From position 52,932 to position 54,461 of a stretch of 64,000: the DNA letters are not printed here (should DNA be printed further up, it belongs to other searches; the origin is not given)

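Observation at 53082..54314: Orphan class II aminoacyl-tRNA synthetase catalytic-core paralog without an anticodon-binding domain, next to an IS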

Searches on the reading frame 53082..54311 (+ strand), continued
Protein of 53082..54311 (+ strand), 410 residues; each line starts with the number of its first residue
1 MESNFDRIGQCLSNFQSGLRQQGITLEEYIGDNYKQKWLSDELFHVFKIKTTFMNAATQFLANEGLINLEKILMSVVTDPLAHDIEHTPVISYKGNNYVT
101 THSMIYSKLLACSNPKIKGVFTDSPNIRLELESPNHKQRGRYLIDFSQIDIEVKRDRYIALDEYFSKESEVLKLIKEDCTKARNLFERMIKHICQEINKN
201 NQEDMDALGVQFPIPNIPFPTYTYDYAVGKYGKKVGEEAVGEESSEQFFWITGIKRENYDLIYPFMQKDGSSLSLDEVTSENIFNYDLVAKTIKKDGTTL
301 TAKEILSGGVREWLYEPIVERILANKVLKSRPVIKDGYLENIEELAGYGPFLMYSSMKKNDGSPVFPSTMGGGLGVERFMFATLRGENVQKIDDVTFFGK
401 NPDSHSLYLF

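Call 10: find_encoding_contigs(protein=P0004, flank=8000, max_places=3)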
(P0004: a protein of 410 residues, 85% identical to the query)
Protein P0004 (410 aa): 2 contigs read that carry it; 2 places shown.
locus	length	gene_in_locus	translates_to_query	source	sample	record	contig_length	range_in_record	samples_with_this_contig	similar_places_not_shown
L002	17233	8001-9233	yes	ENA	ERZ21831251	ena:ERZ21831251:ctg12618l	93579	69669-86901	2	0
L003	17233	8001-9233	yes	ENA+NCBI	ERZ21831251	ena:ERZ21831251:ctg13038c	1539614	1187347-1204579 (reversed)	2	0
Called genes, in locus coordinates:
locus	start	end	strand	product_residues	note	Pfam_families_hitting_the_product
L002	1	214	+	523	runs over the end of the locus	PF05362:Lon_C, PF13541:ChlI, PF00158:Sigma54_activat (faint), PF01078:Mg_chelatase, PF05496:RuvB_N (faint), PF07728:AAA_5, PF00493:MCM (weak), PF13335:Mg_chelatase_C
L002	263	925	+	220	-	PF13489:Methyltransf_23, PF05175:MTS, PF06325:PrmA (weak), PF13649:Methyltransf_25, PF13847:Methyltransf_31, PF08241:Methyltransf_11, PF08242:Methyltransf_12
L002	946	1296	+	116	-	-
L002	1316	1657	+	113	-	PF00583:Acetyltransf_1 (weak), PF13508:Acetyltransf_7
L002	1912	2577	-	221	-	PF01135:PCMT (weak), PF01596:Methyltransf_3, PF13847:Methyltransf_31 (weak), PF13578:Methyltransf_24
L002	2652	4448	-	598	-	PF00009:GTP_EFTU, PF01926:MMR_HSR1, PF22042:EF-G_D2, PF03144:GTP_EFTU_D2, PF00679:EFG_C, PF21018:BipA_C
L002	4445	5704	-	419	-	PF05496:RuvB_N, PF07728:AAA_5 (faint), PF13173:AAA_14 (weak), PF00004:AAA, PF16193:AAA_assoc_2, PF12002:MgsA_C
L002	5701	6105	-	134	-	PF05598:DUF772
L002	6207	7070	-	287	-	PF13505:OMP_b-brl (weak), PF13568:OMP_b-brl_2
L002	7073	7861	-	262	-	-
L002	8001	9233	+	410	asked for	PF00152:tRNA-synt_2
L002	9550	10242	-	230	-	-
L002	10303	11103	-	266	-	PF00535:Glycos_transf_2, PF10111:Glyco_tranf_2_2 (weak)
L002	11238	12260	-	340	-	PF02608:Bmp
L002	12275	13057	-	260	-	PF02872:5_nucleotid_C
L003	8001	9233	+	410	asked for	PF00152:tRNA-synt_2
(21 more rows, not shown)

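Call 11: find_encoding_contigs(protein=P0035, flank=7000, max_places=2)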
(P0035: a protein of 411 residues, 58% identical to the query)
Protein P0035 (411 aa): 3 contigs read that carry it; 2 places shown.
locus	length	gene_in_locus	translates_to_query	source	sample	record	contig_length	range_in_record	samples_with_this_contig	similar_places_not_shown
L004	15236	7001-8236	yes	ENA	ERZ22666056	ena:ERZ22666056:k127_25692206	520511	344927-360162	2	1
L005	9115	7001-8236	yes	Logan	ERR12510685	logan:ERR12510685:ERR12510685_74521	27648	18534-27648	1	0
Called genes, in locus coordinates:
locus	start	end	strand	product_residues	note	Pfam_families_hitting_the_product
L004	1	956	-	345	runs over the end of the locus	PF01118:Semialdhyde_dh (weak), PF03435:Sacchrp_dh_NADP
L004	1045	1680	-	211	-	PF00440:TetR_N, PF13305:TetR_C_33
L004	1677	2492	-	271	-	-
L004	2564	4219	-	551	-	PF02690:Na_Pi_cotrans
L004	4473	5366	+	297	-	PF04055:Radical_SAM, PF13186:SPASM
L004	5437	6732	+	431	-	PF00206:Lyase_1, PF10397:ADSL_C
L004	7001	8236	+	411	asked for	PF00152:tRNA-synt_2 (weak)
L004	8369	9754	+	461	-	PF01336:tRNA_anti-codon, PF00152:tRNA-synt_2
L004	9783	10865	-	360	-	PF00817:IMS, PF11798:IMS_HHH, PF21999:IMS_HHH_1 (weak), PF11799:IMS_C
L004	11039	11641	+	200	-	PF01206:TusA, PF02635:DsrE (faint)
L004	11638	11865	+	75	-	PF11823:Se_S_carrier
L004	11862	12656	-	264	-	PF13482:RNase_H_2, PF10108:DNA_pol_B_exo2 (faint)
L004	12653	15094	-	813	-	PF04851:ResIII, PF00270:DEAD, PF00271:Helicase_C, PF22982:WHD_HRQ1, PF09369:MZB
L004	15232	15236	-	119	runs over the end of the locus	PF05099:TerB (weak)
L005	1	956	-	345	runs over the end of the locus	PF01118:Semialdhyde_dh (weak), PF03435:Sacchrp_dh_NADP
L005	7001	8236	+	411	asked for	PF00152:tRNA-synt_2 (weak)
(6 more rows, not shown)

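Call 12: find_encoding_contigs(protein=P0029, flank=7000, max_places=2)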
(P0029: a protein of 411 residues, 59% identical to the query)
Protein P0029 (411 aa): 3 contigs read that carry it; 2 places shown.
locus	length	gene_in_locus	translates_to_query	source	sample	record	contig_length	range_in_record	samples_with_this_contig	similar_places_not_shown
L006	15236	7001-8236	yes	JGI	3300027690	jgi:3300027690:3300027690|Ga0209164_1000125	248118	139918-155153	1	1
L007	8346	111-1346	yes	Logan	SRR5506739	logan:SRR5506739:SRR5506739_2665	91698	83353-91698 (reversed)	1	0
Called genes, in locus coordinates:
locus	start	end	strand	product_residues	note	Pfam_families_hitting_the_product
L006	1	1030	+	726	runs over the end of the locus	PF04734:Ceramidase_alk, PF17048:Ceramidse_alk_C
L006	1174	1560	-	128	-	PF18291:HU-HIG (weak), PF00216:Bac_DNA_binding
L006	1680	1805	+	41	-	-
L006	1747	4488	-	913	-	PF27464:PlsB_N (faint), PF01553:Acyltransferase, PF19277:GPAT_C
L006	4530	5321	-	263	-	PF01553:Acyltransferase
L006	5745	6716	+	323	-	PF00440:TetR_N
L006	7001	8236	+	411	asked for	PF00152:tRNA-synt_2 (faint)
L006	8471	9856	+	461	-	PF01336:tRNA_anti-codon, PF00152:tRNA-synt_2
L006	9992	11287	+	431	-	PF02127:Peptidase_M18, PF05343:Peptidase_M42 (faint)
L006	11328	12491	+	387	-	-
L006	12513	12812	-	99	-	-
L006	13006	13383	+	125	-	PF01740:STAS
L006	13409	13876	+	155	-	-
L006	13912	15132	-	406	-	PF00871:Acetate_kinase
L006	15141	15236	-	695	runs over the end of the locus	PF13500:AAA_26, PF07085:DRTGG, PF01515:PTA_PTB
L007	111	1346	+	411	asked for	PF00152:tRNA-synt_2 (faint)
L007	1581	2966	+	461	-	PF01336:tRNA_anti-codon, PF00152:tRNA-synt_2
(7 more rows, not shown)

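Call 13: find_encoding_contigs(protein=P0115, flank=7000, max_places=2)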
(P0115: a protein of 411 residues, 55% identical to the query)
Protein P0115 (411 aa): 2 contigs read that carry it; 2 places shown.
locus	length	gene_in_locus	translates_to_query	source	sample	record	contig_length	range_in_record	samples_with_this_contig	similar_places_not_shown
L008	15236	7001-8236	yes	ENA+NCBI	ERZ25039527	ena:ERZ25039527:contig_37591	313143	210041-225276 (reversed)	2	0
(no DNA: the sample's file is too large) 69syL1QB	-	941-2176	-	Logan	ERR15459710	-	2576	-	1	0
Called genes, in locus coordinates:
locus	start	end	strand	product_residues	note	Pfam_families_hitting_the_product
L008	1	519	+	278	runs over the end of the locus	PF00571:CBS, PF03471:CorC_HlyC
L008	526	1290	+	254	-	PF11967:RecO_N, PF02565:RecO_C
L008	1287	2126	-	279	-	-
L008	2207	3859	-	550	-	PF02690:Na_Pi_cotrans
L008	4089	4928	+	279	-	PF04055:Radical_SAM (weak), PF13186:SPASM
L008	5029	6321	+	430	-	PF00206:Lyase_1, PF10397:ADSL_C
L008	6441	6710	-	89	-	PF13893:RRM_5, PF00076:RRM_1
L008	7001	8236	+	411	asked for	PF00152:tRNA-synt_2 (weak)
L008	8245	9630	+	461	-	PF01336:tRNA_anti-codon, PF00152:tRNA-synt_2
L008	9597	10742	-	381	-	PF00817:IMS, PF11798:IMS_HHH (weak), PF21999:IMS_HHH_1 (weak), PF11799:IMS_C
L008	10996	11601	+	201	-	PF01206:TusA, PF02635:DsrE (weak)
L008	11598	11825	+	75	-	PF11823:Se_S_carrier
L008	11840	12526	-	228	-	PF13482:RNase_H_2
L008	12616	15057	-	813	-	PF04851:ResIII, PF00270:DEAD, PF00271:Helicase_C, PF22982:WHD_HRQ1, PF09369:MZB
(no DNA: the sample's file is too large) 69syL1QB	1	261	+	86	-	?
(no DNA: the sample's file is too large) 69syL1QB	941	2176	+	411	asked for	PF00152:tRNA-synt_2 (weak)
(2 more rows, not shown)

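Call 14: search_protein_families(library=ncbifam, proteins=[L004:8369-9751:+, L006:8471-9853:+, L008:8245-9627:+, L006:9992-11284:+, L004:5437-6729:+], max_evalue=0.00001)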
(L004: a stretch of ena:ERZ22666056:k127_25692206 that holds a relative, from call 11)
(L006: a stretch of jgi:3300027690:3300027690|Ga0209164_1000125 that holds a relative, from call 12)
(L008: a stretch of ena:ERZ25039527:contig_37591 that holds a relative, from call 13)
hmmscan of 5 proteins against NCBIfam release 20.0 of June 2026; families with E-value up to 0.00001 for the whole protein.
L004:8369-9751:+ (461 aa): 17 families
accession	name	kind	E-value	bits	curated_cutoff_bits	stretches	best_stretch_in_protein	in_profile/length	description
NF003037.0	PRK03932.1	equivalog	2.4e-205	682.7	414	1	5-461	6-451/451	asparagine--tRNA ligase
TIGR00457.1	asnS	equivalog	2e-196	653.2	342.6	1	9-461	8-455/455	asparagine--tRNA ligase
NF003483.0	PRK05159.1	equivalog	1.1e-80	271.7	353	2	192-459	176-436/438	aspartate--tRNA(Asn) ligase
TIGR00458.1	aspS_nondisc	equivalog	3e-63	214.3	368.4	1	15-459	12-426/428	aspartate--tRNA(Asn) ligase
NF005052.0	PRK06462.1-1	equivalog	1.4e-45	155.9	368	1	124-455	39-346/353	asparagine synthetase A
TIGR00459.1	aspS_bact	equivalog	1.5e-35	122.7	373.85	2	10-328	11-294/586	aspartate--tRNA ligase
NF005054.0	PRK06462.1-4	equivalog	3e-34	118.5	309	1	133-455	24-311/318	asparagine synthetase A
NF001750.0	PRK00476.1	equivalog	6.3e-32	110.6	443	2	14-171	17-181/590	aspartate--tRNA ligase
NF005055.0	PRK06462.1-5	equivalog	2.5e-30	105.7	389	1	106-455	3-334/341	asparagine synthetase A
NF001756.1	PRK00484.1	subfamily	5.2e-25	88.1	468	2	218-454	237-484/488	lysine--tRNA ligase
TIGR00499.1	lysS_bact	equivalog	2.5e-22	79.2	427.6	1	16-454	54-491/496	lysine--tRNA ligase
NF005053.0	PRK06462.1-3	equivalog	4e-18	66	322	1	222-450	42-262/274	asparagine synthetase A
NF002821.0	PRK02983.1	equivalog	7.1e-11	40.8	742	0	14-161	658-805/1102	bifunctional lysylphosphatidylglycerol synthetase/lysine--tRNA ligase LysX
TIGR00462.1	genX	equivalog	1e-09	38.3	286.9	0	218-318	73-145/304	EF-P lysine aminoacylase EpmA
NF009460.0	PRK12820.1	equivalog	2.5e-09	35.8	1379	0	372-455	505-591/723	bifunctional aspartyl-tRNA synthetase/aspartyl/glutamyl-tRNA amidotransferase subunit C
NF006828.0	PRK09350.1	equivalog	4.4e-07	29.5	264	0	136-453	18-321/325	elongation factor P--(R)-beta-lysine ligase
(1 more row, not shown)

L006:8471-9853:+ (461 aa): 18 families
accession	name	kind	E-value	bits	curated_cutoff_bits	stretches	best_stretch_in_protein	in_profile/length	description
NF003037.0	PRK03932.1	equivalog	3.9e-206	685.3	414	1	2-461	2-451/451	asparagine--tRNA ligase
TIGR00457.1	asnS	equivalog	9.1e-194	644.5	342.6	1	5-461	3-455/455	asparagine--tRNA ligase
NF003483.0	PRK05159.1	equivalog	1.9e-77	261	353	2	195-457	179-434/438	aspartate--tRNA(Asn) ligase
TIGR00458.1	aspS_nondisc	equivalog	4.8e-63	213.6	368.4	1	16-456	12-423/428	aspartate--tRNA(Asn) ligase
NF005052.0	PRK06462.1-1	equivalog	8.3e-47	159.9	368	1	116-454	32-345/353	asparagine synthetase A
NF005054.0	PRK06462.1-4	equivalog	6.7e-36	123.9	309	1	128-455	19-311/318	asparagine synthetase A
TIGR00459.1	aspS_bact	equivalog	1.6e-28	99.4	373.85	2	9-274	9-262/586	aspartate--tRNA ligase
NF001750.0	PRK00476.1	equivalog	4.1e-27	94.7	443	2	10-171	12-181/590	aspartate--tRNA ligase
NF005055.0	PRK06462.1-5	equivalog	8.6e-27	94.1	389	1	219-455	104-334/341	asparagine synthetase A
NF001756.1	PRK00484.1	subfamily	1e-26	93.7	468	2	218-454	237-484/488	lysine--tRNA ligase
TIGR00499.1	lysS_bact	equivalog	5.7e-21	74.7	427.6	2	218-454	240-491/496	lysine--tRNA ligase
NF005053.0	PRK06462.1-3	equivalog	1.8e-17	63.9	322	1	221-450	41-262/274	asparagine synthetase A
NF002821.0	PRK02983.1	equivalog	3.3e-11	42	742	1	14-161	657-805/1102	bifunctional lysylphosphatidylglycerol synthetase/lysine--tRNA ligase LysX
TIGR00462.1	genX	equivalog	1.2e-09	38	286.9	1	218-451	73-303/304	EF-P lysine aminoacylase EpmA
NF009460.0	PRK12820.1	equivalog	2.4e-08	32.6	1379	0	403-455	540-591/723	bifunctional aspartyl-tRNA synthetase/aspartyl/glutamyl-tRNA amidotransferase subunit C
NF006828.0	PRK09350.1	equivalog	1.8e-07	30.7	264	1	136-453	18-321/325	elongation factor P--(R)-beta-lysine ligase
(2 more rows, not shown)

L008:8245-9627:+ (461 aa): 17 families
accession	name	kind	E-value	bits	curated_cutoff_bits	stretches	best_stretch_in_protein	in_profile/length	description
NF003037.0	PRK03932.1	equivalog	2.6e-202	672.7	414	1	2-461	3-451/451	asparagine--tRNA ligase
TIGR00457.1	asnS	equivalog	2.1e-193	643.2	342.6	1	4-461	3-455/455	asparagine--tRNA ligase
NF003483.0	PRK05159.1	equivalog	3.4e-78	263.5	353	2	193-458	177-435/438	aspartate--tRNA(Asn) ligase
TIGR00458.1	aspS_nondisc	equivalog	1.5e-64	218.6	368.4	1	14-457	11-424/428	aspartate--tRNA(Asn) ligase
NF005052.0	PRK06462.1-1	equivalog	3.6e-48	164.4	368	1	115-455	31-346/353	asparagine synthetase A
NF005054.0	PRK06462.1-4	equivalog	2.5e-33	115.5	309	1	129-455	20-311/318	asparagine synthetase A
TIGR00459.1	aspS_bact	equivalog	1.6e-31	109.3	373.85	2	14-311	15-277/586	aspartate--tRNA ligase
NF001750.0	PRK00476.1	equivalog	1.3e-28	99.7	443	2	14-171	17-181/590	aspartate--tRNA ligase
NF005055.0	PRK06462.1-5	equivalog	2e-25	89.6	389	1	210-455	98-334/341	asparagine synthetase A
NF001756.1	PRK00484.1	subfamily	2.7e-24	85.7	468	1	15-454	51-484/488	lysine--tRNA ligase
TIGR00499.1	lysS_bact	equivalog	2.7e-20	72.5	427.6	1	17-321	55-331/496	lysine--tRNA ligase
NF005053.0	PRK06462.1-3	equivalog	4.4e-16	59.3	322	1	223-450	43-262/274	asparagine synthetase A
NF002821.0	PRK02983.1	equivalog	4.7e-11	41.4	742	0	14-161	658-805/1102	bifunctional lysylphosphatidylglycerol synthetase/lysine--tRNA ligase LysX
TIGR00462.1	genX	equivalog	1.4e-09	37.8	286.9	0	218-317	73-144/304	EF-P lysine aminoacylase EpmA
NF009101.0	PRK12445.1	subfamily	6.3e-08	31.6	1026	1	134-454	184-500/505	lysine--tRNA ligase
NF006828.0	PRK09350.1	equivalog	1.7e-06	27.5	264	0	218-453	89-321/325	elongation factor P--(R)-beta-lysine ligase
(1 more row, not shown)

L006:9992-11284:+ (431 aa): 2 families
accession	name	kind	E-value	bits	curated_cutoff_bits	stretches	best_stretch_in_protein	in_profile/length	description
NF002759.0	PRK02813.1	equivalog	2.3e-163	544.1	356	1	2-424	4-426/430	M18 family aminopeptidase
NF002600.0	PRK02256.1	equivalog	3.4e-44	151.2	529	1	5-415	26-450/463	aminopeptidase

L004:5437-6729:+ (431 aa): 17 families
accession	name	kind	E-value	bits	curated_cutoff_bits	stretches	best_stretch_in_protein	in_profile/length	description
TIGR00928.1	purB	equivalog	2.1e-161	537.6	326.2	1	1-428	1-435/436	adenylosuccinate lyase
NF052536.2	CoM_syn_XcbD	exception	6.1e-77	259.2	600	1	5-420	14-434/443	3-sulfopropionylcysteine synthase XcbD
NF006500.1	PRK08937.2-4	subfamily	8.4e-75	252.2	626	1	4-418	13-432/448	adenylosuccinate lyase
NF006554.0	PRK09053.1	equivalog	8.9e-62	209.4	595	1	6-419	14-435/453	3-carboxy-cis,cis-muconate cycloisomerase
TIGR02426.1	protocat_pcaB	equivalog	4.7e-49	167.1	355.75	1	5-318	6-322/338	3-carboxy-cis,cis-muconate cycloisomerase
NF052556.1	NtrsucLyaStm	equivalog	4.3e-42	144.6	650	1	22-418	39-453/466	nitrosuccinate lyase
NF006764.0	PRK09285.1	equivalog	2.9e-35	121.5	446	1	43-344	65-377/456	adenylosuccinate lyase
NF004631.0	PRK05975.1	equivalog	8.6e-34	117.1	371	1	8-306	18-315/352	3-carboxy-cis,cis-muconate cycloisomerase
TIGR00838.1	argH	equivalog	6.7e-22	78.1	279.5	1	43-420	58-431/455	argininosuccinate lyase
NF008964.0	PRK12308.1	equivalog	6.4e-17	61.1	657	1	49-411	66-424/624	argininosuccinate lyase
NF008909.0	PRK12273.1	subfamily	4.7e-14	52.1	510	1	95-287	144-346/474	aspartate ammonia-lyase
TIGR00979.1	fumC_II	equivalog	8.1e-14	51.2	664.75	1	93-287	136-341/458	class II fumarate hydratase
TIGR00839.1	aspA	equivalog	4.9e-11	42.2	681.2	1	93-292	137-346/468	aspartate ammonia-lyase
NF011092.0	PRK14515.1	subfamily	2e-10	40.1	876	1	88-284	141-347/479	aspartate ammonia-lyase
NF002563.0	PRK02186.1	subfamily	9.4e-10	37.4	625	1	87-291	509-713/890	argininosuccinate lyase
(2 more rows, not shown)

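Call 20: find_related_loci(query=A1, collection=genome_contigs, flank=6000)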
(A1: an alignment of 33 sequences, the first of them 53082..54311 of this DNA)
Query A1 (410 aa) in genome_contigs; peptide patterns used: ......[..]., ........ (x = any residue, [..] = any of these).
405 stretches matched a pattern; 320 encode a relative of the query (tblastn E <= 1e-3); the best 80 are kept; 80 distinct loci.
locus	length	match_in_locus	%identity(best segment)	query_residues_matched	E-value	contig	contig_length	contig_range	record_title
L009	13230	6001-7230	94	1-410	0e+0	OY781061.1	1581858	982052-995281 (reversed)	MAG: Candidatus Cloacimonadota bacterium isolate d61283ab-f090-4083-af93-b05ca963783c genome assembly, chromosome: 1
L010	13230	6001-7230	89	1-410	0e+0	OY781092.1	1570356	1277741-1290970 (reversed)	MAG: Candidatus Cloacimonadota bacterium isolate 8680c310-070e-4036-acf1-3e53f730eccc genome assembly, chromosome: 1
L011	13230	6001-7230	88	1-410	0e+0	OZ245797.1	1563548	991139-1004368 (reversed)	MAG: Candidatus Cloacimonadales bacterium isolate fc3f51d0-d714-4435-a6aa-687eb898d1db genome assembly, chromosome: 1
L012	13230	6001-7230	85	1-410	0e+0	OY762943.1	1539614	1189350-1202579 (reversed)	MAG: Candidatus Cloacimonadota bacterium isolate 81f21e09-d2d9-4ba9-a01d-07ebf84cacc7 genome assembly, chromosome: 1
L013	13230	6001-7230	86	1-410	0e+0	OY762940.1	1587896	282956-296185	MAG: Candidatus Cloacimonadota bacterium isolate fde15138-546a-48ac-9104-3b47d2f39405 genome assembly, chromosome: 1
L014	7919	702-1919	60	1-405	4e-176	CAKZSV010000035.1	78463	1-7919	MAG: uncultured bacterium isolate N1_Bin_METABAT__35_1 genome assembly, contig: c_000001330524, whole genome shotgun seq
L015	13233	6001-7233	59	1-410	1e-175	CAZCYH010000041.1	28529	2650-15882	MAG TPA_asm: uncultured Leptospira sp. isolate binchicken_co135_192 genome assembly, contig: NODE_3028_length_28529_cov_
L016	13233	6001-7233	60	1-410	1e-174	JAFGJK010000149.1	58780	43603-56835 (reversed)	MAG: Spirochaetes bacterium isolate Zod_Metabat.271 k87_14083934, whole genome shotgun sequence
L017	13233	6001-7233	59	1-410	5e-174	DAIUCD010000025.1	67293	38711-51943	MAG TPA_asm: Spirochaetota bacterium isolate CTOTU7684 NODE_875_length_67293_cov_10.566748, whole genome shotgun sequenc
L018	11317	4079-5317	59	1-410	4e-174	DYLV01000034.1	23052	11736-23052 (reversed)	MAG TPA_asm: Leptospira biflexa isolate SulCav_AS07-7_2_45_10 SulCav_AS07_7_2153_length_23052_cov_5_755490, whole genome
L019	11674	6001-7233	61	1-410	3e-174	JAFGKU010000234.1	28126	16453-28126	MAG: Spirochaetales bacterium isolate Zod_Metabat.353 k87_14236173, whole genome shotgun sequence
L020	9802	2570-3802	61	1-410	2e-173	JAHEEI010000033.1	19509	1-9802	MAG: Proteobacteria bacterium isolate Ww263 NODE_4336_length_19509_cov_4.495822, whole genome shotgun sequence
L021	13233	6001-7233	60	1-410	3e-173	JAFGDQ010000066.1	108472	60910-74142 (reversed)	MAG: Spirochaetes bacterium isolate Zod_Metabat.1181 k87_7388583, whole genome shotgun sequence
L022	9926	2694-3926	58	1-410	7e-173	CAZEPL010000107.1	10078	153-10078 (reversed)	MAG TPA_asm: uncultured Spirochaetaceae bacterium isolate binchicken_co228_579 genome assembly, contig: NODE_10159_lengt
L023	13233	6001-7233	58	1-410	1e-172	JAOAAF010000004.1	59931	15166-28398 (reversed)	MAG: Spirochaetes bacterium isolate SKW14 NODE_4_length_59931_cov_4.268102, whole genome shotgun sequence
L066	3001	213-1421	55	8-410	3e-162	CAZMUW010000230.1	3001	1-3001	MAG TPA_asm: uncultured Desulfobacteraceae bacterium isolate binchicken_co223_84 genome assembly, contig: NODE_10771_len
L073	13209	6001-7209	54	8-410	3e-153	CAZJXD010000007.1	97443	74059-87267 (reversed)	MAG TPA_asm: uncultured Desulfobacteraceae bacterium isolate SRP323688_co1_280 genome assembly, contig: NODE_442_length_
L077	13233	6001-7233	53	1-410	1e-152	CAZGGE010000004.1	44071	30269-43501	MAG TPA_asm: uncultured Pirellulales bacterium isolate SRP141376_co1_247 genome assembly, contig: NODE_2070_length_44071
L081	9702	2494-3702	54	8-410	4e-152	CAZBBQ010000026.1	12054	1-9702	MAG TPA_asm: uncultured Desulfobacteraceae bacterium isolate SRP191223_co2_79 genome assembly, contig: NODE_4137_length_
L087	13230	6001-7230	54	2-410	3e-151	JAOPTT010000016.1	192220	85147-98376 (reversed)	MAG: Spirochaetaceae bacterium isolate tPB_Spir1 H3element_contig_989, whole genome shotgun sequence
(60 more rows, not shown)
